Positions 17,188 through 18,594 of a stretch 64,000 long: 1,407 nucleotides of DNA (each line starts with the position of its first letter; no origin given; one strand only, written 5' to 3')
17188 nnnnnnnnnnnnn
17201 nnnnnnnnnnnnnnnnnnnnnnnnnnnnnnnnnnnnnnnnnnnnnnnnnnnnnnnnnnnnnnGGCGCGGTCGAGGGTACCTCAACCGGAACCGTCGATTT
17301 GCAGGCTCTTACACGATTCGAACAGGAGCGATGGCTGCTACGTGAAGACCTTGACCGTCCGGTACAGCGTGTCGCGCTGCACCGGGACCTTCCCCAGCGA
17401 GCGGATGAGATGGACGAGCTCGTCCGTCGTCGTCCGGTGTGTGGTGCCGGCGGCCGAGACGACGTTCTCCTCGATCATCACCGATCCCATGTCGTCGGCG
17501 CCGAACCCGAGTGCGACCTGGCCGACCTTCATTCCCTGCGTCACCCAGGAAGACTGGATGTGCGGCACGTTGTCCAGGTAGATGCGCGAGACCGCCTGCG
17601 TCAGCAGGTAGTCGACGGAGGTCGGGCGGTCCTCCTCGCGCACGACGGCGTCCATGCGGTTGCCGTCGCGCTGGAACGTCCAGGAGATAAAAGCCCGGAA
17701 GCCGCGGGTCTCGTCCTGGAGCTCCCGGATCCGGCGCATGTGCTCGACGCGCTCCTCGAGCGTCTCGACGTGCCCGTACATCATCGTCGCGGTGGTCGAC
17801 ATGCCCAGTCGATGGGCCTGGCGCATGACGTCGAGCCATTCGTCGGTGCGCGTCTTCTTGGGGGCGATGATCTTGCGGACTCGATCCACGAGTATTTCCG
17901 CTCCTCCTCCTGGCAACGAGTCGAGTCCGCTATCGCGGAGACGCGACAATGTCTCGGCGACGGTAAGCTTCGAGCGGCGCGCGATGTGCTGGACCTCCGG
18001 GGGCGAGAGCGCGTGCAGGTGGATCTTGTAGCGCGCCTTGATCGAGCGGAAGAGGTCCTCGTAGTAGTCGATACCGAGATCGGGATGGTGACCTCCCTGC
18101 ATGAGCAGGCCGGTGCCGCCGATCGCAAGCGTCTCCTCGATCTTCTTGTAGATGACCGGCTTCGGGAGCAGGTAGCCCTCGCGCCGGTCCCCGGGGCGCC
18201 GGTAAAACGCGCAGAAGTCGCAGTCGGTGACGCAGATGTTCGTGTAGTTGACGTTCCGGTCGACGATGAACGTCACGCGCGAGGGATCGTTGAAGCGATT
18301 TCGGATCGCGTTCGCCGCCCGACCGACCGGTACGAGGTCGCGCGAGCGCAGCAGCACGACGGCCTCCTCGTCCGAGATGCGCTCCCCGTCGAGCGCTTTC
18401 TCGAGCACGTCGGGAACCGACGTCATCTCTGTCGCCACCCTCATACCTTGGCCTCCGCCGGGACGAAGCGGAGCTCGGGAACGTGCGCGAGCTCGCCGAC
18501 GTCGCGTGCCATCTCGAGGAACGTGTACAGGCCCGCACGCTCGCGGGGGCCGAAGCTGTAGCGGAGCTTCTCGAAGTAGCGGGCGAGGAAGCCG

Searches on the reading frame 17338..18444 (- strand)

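Call 80: search_protein_families(library=pfam, proteins=[window:17338-18444:-], max_evalue=0.00001)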
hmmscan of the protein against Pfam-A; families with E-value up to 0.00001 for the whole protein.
window:17338-18444:- (368 aa): 2 families
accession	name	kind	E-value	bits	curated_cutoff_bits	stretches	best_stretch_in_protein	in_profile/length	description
PF19288.4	CofH_C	-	1e-31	109.8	27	1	247-364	2-119/125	CofH/MqnC C-terminal region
PF04055.27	Radical_SAM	-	2.4e-23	83.6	29.5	1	65-238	1-165/166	Radical SAM superfamily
